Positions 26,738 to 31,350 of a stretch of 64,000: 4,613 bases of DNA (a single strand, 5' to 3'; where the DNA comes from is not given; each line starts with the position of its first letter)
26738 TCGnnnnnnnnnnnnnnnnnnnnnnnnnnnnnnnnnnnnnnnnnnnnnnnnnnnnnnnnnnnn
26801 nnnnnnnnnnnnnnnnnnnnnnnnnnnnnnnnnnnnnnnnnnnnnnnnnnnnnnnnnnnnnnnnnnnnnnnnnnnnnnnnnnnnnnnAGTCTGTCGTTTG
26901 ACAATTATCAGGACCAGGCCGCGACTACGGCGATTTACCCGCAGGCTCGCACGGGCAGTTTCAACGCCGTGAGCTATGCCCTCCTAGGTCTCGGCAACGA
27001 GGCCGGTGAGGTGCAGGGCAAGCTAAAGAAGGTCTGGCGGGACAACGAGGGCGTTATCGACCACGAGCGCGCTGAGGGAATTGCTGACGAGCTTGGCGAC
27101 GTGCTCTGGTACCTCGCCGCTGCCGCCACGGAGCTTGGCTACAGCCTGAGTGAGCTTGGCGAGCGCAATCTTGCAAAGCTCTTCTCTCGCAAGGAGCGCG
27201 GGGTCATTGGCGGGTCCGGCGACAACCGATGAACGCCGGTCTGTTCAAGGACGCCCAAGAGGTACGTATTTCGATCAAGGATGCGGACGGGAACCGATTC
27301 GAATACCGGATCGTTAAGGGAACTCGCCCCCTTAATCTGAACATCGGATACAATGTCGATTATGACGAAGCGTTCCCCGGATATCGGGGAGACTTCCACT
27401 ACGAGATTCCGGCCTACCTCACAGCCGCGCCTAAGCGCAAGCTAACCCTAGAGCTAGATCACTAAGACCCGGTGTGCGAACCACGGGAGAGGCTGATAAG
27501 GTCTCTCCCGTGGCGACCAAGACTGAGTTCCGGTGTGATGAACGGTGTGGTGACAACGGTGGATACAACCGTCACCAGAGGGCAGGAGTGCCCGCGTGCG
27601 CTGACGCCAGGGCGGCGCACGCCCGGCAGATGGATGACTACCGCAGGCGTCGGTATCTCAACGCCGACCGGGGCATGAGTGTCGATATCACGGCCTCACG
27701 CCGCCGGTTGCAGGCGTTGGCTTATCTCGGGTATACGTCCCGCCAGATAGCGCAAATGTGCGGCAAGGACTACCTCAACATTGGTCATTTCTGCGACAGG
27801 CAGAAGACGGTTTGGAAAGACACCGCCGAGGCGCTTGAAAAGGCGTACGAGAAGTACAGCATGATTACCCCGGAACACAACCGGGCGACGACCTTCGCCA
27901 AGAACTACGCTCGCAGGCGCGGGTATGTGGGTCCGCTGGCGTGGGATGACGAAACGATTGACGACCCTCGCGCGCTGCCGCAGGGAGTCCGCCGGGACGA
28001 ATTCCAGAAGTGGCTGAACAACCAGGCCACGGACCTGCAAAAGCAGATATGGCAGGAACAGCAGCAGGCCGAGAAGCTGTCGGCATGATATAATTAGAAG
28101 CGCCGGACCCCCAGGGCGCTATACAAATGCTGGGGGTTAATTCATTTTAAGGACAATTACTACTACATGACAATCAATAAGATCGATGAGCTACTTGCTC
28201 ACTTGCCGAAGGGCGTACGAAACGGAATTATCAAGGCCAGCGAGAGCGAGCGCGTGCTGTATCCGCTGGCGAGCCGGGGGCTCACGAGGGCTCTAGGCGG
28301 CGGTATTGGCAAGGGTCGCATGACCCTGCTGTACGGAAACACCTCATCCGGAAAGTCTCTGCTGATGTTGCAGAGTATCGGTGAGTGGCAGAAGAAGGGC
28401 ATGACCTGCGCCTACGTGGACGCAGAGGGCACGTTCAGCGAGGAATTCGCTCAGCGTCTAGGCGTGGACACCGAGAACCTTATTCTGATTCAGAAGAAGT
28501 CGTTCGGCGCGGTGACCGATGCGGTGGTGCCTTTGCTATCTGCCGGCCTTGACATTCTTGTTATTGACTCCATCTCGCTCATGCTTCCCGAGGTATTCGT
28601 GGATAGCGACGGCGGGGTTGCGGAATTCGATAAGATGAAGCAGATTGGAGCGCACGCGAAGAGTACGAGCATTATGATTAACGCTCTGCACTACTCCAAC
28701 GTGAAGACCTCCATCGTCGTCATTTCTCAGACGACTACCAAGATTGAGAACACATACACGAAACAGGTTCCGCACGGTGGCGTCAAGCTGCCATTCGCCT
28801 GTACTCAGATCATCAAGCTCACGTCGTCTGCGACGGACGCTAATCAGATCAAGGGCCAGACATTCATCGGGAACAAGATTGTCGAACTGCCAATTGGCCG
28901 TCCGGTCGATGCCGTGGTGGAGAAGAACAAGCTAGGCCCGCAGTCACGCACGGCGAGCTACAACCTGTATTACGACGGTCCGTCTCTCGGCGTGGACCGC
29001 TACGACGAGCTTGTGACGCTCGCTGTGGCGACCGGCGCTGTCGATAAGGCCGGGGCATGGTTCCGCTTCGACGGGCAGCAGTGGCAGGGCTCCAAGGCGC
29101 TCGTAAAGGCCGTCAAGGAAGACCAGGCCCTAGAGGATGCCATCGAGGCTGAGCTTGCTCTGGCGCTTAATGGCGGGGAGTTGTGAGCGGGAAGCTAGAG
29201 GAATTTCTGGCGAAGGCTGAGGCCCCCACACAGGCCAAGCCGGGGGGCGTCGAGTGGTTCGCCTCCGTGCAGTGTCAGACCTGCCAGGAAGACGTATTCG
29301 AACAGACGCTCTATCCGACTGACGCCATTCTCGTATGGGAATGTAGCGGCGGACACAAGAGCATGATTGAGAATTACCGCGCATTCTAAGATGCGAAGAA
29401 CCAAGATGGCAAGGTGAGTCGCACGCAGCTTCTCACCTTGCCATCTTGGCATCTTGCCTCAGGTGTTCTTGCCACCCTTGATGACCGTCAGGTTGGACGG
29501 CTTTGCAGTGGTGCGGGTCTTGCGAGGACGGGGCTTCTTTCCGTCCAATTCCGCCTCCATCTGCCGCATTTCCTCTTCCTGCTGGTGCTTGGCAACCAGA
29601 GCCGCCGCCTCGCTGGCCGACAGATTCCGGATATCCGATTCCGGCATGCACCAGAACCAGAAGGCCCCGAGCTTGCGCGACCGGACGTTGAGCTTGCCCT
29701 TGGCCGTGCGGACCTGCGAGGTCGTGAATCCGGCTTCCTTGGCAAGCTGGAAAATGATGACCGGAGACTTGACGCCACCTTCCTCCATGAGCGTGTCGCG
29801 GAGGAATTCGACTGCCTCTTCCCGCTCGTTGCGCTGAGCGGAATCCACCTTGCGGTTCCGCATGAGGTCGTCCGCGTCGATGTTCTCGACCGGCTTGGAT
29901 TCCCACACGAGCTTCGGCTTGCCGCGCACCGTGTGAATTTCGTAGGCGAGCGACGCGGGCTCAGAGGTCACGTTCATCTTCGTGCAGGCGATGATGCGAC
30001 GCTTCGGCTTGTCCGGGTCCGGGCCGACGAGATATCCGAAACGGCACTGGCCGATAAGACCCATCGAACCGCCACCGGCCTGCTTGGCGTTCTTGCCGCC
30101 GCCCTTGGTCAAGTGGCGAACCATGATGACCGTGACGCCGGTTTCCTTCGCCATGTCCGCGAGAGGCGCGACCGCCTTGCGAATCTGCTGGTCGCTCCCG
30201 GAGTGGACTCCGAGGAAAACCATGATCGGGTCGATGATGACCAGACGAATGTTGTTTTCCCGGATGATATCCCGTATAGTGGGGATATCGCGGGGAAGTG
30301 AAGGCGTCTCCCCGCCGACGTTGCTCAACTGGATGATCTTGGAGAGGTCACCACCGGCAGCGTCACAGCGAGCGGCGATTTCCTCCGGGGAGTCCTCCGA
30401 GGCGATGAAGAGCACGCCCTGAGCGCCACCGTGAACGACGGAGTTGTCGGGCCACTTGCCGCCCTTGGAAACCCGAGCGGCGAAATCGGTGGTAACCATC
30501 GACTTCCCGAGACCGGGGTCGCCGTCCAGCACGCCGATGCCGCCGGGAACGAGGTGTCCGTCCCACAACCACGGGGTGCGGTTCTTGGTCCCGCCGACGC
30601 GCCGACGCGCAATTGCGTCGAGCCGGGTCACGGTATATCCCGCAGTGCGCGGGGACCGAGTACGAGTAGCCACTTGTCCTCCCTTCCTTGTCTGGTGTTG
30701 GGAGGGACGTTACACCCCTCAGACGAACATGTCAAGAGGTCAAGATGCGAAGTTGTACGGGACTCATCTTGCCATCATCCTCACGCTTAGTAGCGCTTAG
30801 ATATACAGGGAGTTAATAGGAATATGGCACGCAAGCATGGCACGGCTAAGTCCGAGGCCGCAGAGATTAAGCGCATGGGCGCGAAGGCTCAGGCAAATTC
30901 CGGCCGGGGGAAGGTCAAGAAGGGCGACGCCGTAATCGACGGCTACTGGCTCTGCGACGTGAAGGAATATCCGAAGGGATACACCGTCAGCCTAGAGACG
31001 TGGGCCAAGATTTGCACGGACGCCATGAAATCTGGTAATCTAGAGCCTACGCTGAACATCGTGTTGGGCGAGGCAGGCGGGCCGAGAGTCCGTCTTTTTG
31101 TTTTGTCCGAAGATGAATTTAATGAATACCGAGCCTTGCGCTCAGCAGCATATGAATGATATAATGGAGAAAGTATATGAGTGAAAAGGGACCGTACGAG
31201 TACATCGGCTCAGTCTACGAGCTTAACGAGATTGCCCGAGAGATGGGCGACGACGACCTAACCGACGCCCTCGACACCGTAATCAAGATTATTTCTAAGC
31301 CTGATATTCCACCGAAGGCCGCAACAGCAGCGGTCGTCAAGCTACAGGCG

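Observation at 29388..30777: A ~1.35 kb GC-richer cassette carries the only reverse-strand gene (AAA/RepA-like ATPase) and is bracketed by an 11-bp direct repeat plus an 18-bp perfect palindrome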

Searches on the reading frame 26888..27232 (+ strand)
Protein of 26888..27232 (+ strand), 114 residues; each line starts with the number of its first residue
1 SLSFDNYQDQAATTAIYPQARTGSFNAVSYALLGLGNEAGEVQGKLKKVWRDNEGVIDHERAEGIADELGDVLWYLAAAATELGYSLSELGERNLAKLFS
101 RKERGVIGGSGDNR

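Call 9: search_protein_families(library=phrogs, proteins=[window:26888-27232:+], max_evalue=0.001)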
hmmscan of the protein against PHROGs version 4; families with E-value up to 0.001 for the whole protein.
window:26888-27232:+ (114 aa): 2 families
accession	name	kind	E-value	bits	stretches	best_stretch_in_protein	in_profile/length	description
phrog_229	-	other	7.7e-35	122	1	3-114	249-358/533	MazG-like pyrophosphatase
phrog_22758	-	other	3.4e-05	24.6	1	29-102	131-203/221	MazG-like pyrophosphatase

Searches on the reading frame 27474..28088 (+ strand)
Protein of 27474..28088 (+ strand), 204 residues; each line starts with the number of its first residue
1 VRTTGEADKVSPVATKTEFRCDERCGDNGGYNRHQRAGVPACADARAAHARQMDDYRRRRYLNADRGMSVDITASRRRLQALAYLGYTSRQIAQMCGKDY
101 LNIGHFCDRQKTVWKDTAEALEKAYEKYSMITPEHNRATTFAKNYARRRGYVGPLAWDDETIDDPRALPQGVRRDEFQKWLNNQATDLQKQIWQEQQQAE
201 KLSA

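Call 6: search_protein_families(library=pfam, proteins=[window:27474-28088:+], max_evalue=0.01)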
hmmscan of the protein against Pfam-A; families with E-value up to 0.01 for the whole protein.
window:27474-28088:+ (204 aa): 0 families

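Call 9: search_protein_families(library=phrogs, proteins=[window:27474-28088:+], max_evalue=0.001)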
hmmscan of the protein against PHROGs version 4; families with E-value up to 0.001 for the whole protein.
window:27474-28088:+ (204 aa): 2 families
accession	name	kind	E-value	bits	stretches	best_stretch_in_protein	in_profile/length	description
phrog_1590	-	unknown function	1.2e-25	91.4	1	65-200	116-243/281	-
phrog_12112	-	transcription regulation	6.7e-05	24.2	1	16-61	82-127/130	transcriptional regulator WhiB-like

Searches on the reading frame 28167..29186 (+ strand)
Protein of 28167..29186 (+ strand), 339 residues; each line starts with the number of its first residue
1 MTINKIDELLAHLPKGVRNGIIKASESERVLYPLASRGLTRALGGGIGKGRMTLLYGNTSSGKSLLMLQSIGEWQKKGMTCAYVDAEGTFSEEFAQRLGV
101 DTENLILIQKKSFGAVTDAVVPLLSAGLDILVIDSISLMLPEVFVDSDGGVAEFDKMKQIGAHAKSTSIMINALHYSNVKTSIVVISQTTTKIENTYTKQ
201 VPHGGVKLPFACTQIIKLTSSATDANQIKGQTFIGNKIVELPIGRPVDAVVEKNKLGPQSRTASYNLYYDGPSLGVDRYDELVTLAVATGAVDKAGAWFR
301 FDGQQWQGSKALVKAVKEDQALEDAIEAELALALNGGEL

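Call 6: search_protein_families(library=pfam, proteins=[window:28167-29186:+], max_evalue=0.01)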
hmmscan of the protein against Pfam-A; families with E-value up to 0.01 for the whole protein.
window:28167-29186:+ (339 aa): 7 families
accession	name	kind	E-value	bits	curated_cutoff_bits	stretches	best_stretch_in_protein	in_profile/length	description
PF00154.27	RecA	-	1.2e-25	90.9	27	1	34-269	35-257/262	recA bacterial DNA recombination protein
PF21096.2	RecA_C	-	2.2e-06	28.1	27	1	281-331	2-53/57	RecA C-terminal domain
PF06745.19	ATPase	-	1.8e-05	24.7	26.6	1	38-105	7-77/231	KaiC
PF01637.24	ATPase_2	-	0.0012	19.1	33.2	1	51-103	21-73/225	ATPase domain predominantly from Archaea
PF08423.17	Rad51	-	0.0018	18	22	1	35-105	11-91/244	Rad51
PF25199.1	nSTAND_NTPase5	-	0.0021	18.3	34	1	48-106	39-99/145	Novel STAND NTPase 5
PF13481.12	AAA_25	-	0.0037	17.3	27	0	44-140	27-156/195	AAA domain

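Call 9: search_protein_families(library=phrogs, proteins=[window:28167-29186:+], max_evalue=0.001)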
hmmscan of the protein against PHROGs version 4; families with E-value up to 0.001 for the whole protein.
window:28167-29186:+ (339 aa): 6 families
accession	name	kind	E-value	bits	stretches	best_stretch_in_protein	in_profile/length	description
phrog_97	-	other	6.3e-54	185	2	21-236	39-263/506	UvsX-like recombinase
phrog_8337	-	DNA, RNA and nucleotide metabolism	1.7e-17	64.7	1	39-223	57-244/273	DNA repair protein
phrog_239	-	DNA, RNA and nucleotide metabolism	3.6e-05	23.9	1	28-97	337-405/801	DNA primase/helicase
phrog_19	-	DNA, RNA and nucleotide metabolism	0.00027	20.9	1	33-89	336-392/621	DnaB-like replicative helicase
phrog_124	-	DNA, RNA and nucleotide metabolism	0.00065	20.2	1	49-202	42-186/382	Sak4-like ssDNA annealing protein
phrog_26214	-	unknown function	0.00065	19.4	1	39-154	44-157/420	-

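Call 11: search_dna_similar(query=window:28167-29186:+, collection=phages, mode=protein, max_rows=30)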
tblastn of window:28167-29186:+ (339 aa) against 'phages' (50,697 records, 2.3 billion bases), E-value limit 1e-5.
Records with a match: 705; places in all: 705; records where one place covers at least 80% of the query: 417.
Best place of each record, by identity: <60% 705.
By first word of the organism name: Staphylococcus 217; Mycobacterium 157; Streptomyces 133; Clostridium 35; Gordonia 23; Bacteriophage 22; Bacillus 19; Vibrio 13; Rhodococcus 9; Thermus 9; and 30 more.
By host as written in the record: Mycobacterium smegmatis mc2 155 111; - 74; Staphylococcus aureus 62; Streptomyces griseus ATCC 10137 52; Streptomyces lividans JI 1326 31; Clostridium sporogenes ATCC-15579 30; Mycobacterium smegmatis mc2155 17; Mycobacterium smegmatis mc#155 17; and 138 more.
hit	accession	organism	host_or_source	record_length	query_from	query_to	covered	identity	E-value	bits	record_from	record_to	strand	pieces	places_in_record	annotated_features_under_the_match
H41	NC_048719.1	Streptomyces phage Annadreamy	Streptomyces griseus ATCC 10137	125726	6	317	92%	57.4%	9e-116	374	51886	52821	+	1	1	62: UvsX-like recombinase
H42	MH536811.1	Streptomyces phage Annadreamy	Streptomyces griseus ATCC 10137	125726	6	317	92%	57.4%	9e-116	374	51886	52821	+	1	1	62: RecA-like DNA recombinase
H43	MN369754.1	Streptomyces phage Limpid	Streptomyces sanglieri UNT16F27A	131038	6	317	92%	57.4%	9e-116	374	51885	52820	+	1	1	61: RecA-like DNA recombinase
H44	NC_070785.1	Streptomyces phage Wakanda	Streptomyces sanglieri UNT16F27A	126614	6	317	92%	57.4%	1e-115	373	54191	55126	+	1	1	61: UvsX-like recombinase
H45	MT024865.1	Streptomyces phage Wakanda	Streptomyces sanglieri UNT16F27A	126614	6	317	92%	57.4%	1e-115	373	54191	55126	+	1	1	61: RecA-like DNA recombinase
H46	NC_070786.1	Streptomyces phage Muntaha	Streptomyces sanglieri UNT16F27A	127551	6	317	92%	57.4%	1e-115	373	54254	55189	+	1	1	62: UvsX-like recombinase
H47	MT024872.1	Streptomyces phage Muntaha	Streptomyces sanglieri UNT16F27A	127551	6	317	92%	57.4%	1e-115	373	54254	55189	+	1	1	62: RecA-like DNA recombinase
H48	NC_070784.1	Streptomyces phage TunaTartare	Streptomyces mirabilis NRRL B-2400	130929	6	317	92%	57.4%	2e-113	367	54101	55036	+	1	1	63: UvsX-like recombinase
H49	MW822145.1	Streptomyces phage TunaTartare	Streptomyces mirabilis NRRL B-2400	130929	6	317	92%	57.4%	2e-113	367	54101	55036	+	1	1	63: RecA-like DNA recombinase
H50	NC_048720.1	Streptomyces phage Blueeyedbeauty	Streptomyces griseus ATCC 10137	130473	6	317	92%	56.7%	5e-115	372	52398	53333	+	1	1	64: UvsX-like recombinase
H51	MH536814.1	Streptomyces phage Blueeyedbeauty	Streptomyces griseus ATCC 10137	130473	6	317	92%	56.7%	5e-115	372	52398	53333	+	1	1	64: RecA-like DNA recombinase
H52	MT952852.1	Streptomyces phage Beuffert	Streptomyces griseus ATCC 10137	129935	6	317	92%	56.7%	2e-114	370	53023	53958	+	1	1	62: RecA-like DNA recombinase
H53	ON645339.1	Streptomyces phage Sham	Streptomyces griseus ATCC 10137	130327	6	317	92%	56.7%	3e-113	367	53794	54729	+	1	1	61: RecA-like DNA recombinase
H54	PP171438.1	Streptomyces phage Ankus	soil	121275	6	317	92%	56.1%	6e-115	371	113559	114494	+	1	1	record has no annotation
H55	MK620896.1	Streptomyces phage Circinus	Streptomyces griseofuscus ATCC 23916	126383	6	317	92%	56.1%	1e-114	370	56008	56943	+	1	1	62: RecA-like DNA recombinase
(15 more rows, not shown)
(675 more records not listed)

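Call 78: find_related_loci(query=window:28167-29186:+, collection=viral_contigs, flank=5000)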
Query window:28167-29186:+ (339 aa) in viral_contigs; peptide patterns used: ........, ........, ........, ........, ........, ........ (x = any residue, [..] = any of these).
8 stretches matched a pattern, but none encodes a relative of the query by tblastn (E <= 1e-3).

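Call 79: find_related_loci(query=window:28167-29186:+, collection=metagenome_contigs, flank=5000)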
Query window:28167-29186:+ (339 aa) in metagenome_contigs; peptide patterns used: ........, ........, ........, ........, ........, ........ (x = any residue, [..] = any of these).
101 stretches matched a pattern; 2 encode a relative of the query (tblastn E <= 1e-3); 2 distinct loci.
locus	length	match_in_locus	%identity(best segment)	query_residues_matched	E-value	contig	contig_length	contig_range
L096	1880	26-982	78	21-339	0e+0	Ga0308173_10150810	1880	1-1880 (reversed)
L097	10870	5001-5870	25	43-326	4e-15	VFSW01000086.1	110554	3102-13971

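Call 97: search_protein_families(library=pfam, proteins=[L096:1234-1746:-], max_evalue=0.01)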
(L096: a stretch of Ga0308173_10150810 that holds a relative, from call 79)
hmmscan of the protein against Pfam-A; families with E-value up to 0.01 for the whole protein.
L096:1234-1746:- (170 aa): 0 families

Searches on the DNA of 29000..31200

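Call 98: search_rna_families(source=window, start=29000, end=31200, threshold=evalue, max_evalue=1)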
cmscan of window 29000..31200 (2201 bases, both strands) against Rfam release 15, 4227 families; matches with E-value up to 1: 4.
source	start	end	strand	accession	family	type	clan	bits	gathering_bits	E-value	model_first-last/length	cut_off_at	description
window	29387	29456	+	RF03889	mir-4776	Gene; miRNA;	-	32.8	97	0.00068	1-80/80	no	mir-4776 microRNA precursor family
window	29395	29454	-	RF00661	mir-31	Gene; miRNA;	CL00133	29.9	51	0.00051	1-83/83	no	mir-31 microRNA precursor family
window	29387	29456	-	RF03889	mir-4776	Gene; miRNA;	-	28.9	97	0.0071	1-80/80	no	mir-4776 microRNA precursor family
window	29397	29502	+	RF02100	tfoR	Gene; sRNA;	-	17.6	70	0.37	1-101/101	no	Translational regulator of tfoXVC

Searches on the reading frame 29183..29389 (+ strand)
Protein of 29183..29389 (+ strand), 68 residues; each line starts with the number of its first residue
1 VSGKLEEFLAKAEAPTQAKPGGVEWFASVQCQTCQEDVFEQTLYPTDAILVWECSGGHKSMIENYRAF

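Call 6: search_protein_families(library=pfam, proteins=[window:29183-29389:+], max_evalue=0.01)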
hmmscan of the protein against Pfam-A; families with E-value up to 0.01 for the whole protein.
window:29183-29389:+ (68 aa): 0 families

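Call 9: search_protein_families(library=phrogs, proteins=[window:29183-29389:+], max_evalue=0.001)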
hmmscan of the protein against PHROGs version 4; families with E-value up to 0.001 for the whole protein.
window:29183-29389:+ (68 aa): 1 family
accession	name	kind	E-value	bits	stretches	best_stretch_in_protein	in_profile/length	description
phrog_10952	-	unknown function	2.2e-13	51.1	1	8-65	5-62/66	-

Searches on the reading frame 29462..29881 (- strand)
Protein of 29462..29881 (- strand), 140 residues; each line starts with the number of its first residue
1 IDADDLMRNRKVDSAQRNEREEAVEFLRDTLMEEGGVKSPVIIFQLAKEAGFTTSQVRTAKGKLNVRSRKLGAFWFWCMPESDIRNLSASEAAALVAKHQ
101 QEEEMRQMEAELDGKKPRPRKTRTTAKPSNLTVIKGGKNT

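Call 45: search_protein_families(library=pfam, proteins=[window:29462-29881:-], max_evalue=10)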
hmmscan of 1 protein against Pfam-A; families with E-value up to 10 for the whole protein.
window:29462-29881:- (140 aa): 0 families

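Call 50: search_solved_structures(query=A3, max_evalue=10)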
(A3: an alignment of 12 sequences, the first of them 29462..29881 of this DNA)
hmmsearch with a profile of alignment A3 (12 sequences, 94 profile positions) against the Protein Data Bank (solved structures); distinct sequences matched with E-value up to 10: 6.
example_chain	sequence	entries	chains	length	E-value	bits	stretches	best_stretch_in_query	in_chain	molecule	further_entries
7bpn_A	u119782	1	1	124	0.44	14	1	34-61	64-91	NF7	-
4y66_A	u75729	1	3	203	0.51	13.8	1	22-85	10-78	Mnd1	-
5y4b_A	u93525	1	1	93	0.61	13.5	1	5-33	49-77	BolA-like protein 2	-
5b5l_A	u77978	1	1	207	0.85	13.1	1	30-59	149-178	acetyl esterase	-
5b5s_A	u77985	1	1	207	0.85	13.1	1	30-59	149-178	Acetic acid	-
3r0k_A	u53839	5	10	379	1.6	12.2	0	15-53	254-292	Enzyme of enolase superfamily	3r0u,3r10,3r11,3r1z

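Call 61: predict_structure(alignment_id=A4)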
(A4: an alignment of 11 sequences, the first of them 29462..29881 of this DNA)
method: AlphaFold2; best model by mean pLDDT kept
length: 140 residues; sequences in the alignment: 11
mean_pLDDT: 80.8   pTM: 0.63
mean pLDDT of the five models: 80.8, 79.3, 78.4, 77.8, 77.2
residues with pLDDT >= 90: 65; 70-90: 37; 50-70: 31; < 50: 7
segments of 3 or more residues with pLDDT < 50: 137-139
pLDDT, mean of each block of 10 residues (from residue 1): 58 74 95 93 94 95 94 92 85 90 89 71 51 49
secondary structure, 60 per line:
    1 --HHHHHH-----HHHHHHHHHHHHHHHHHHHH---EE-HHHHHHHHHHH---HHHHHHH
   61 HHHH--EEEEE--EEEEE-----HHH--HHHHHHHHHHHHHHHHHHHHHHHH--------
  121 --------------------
elements in order: H3-8 H14-33 H40-50 H54-64 E67-71 E74-78 H89-112

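Call 68: fold_search(model_id=the predicted structure, library=pdb)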
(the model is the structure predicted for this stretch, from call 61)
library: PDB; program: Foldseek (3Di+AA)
matches with E <= 10: 796; with E <= 0.001: 0
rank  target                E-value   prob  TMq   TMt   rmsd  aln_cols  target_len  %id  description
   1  6o8o_B                4.9e-02  0.51  0.24  0.30  14.7       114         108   20  Crystal Structure of C9S disulfide state of Sulfide-responsive transcriptional repressor (SqrR) from Rhodobacter capsu (released 2020-04-01)
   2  2b0l_A                1.0e-01  0.77  0.29  0.39   3.4        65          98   23  C-terminal DNA binding domain of transcriptional pleiotropic repressor CodY. (released 2006-02-21)
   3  4y66_C                1.0e-01  0.77  0.34  0.26  17.2       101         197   20  Crystal structure of Giardia lamblia Hop2-Mnd1 complex (released 2015-03-18)
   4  8c7o_A                1.0e-01  0.66  0.29  0.18  10.5        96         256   18  Unliganded transcriptional pleiotropic repressor CodY from Staphylococcus aureus (released 2023-06-28)
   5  2mh2_MODEL_1_A        1.2e-01  0.98  0.34  0.66   2.8        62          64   21  Structural insights into the DNA recognition and protein interaction domains reveal fundamental homologous DNA (released 2014-04-16)
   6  1b4a_A                1.3e-01  0.91  0.34  0.32   3.9        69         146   17  STRUCTURE OF THE ARGININE REPRESSOR FROM BACILLUS STEAROTHERMOPHILUS (released 1999-06-15)
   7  6cda                  1.3e-01  0.69  0.32  0.43  13.0       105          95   15  Crystal structure of L34A CzrA in the Zn(II)bound state (released 2018-07-11)
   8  6cdb_A                1.3e-01  0.63  0.30  0.40  12.9       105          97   15  Crystal Structure of V66L CzrA in the Zn(II)bound state (released 2018-07-11)
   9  2vxz                  1.4e-01  0.89  0.34  0.31   3.3        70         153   21  Crystal Structure of hypothetical protein PyrSV_gp04 from Pyrobaculum spherical virus (released 2009-11-17)
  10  1u2w_B                1.4e-01  0.47  0.30  0.37  12.7       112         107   17  Crystal Structure of the Staphylococcus aureus pI258 CadC (released 2005-07-12)
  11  1f9n_D                1.5e-01  0.75  0.32  0.31   5.4        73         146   14  CRYSTAL STRUCTURE OF AHRC, THE ARGININE REPRESSOR/ACTIVATOR PROTEIN FROM BACILLUS SUBTILIS (released 2002-02-27)
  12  6o8o_D                1.5e-01  0.69  0.33  0.45  13.1       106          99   20  Crystal Structure of C9S disulfide state of Sulfide-responsive transcriptional repressor (SqrR) from Rhodobacter capsu (released 2020-04-01)
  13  6o8o_C                1.5e-01  0.30  0.25  0.33  11.9       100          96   21  Crystal Structure of C9S disulfide state of Sulfide-responsive transcriptional repressor (SqrR) from Rhodobacter capsu (released 2020-04-01)
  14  9f26_C                1.6e-01  0.94  0.37  0.59   3.6        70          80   14  Crystal structure of the PriS_PriL-Rpa2WH ternary complex from P. abyssi (released 2024-12-04)
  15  4kmf_A                1.6e-01  0.89  0.32  0.62   2.9        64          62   20  Crystal structure of Zalpha domain from Carassius auratus PKZ in complex with Z-DNA (released 2013-07-03)
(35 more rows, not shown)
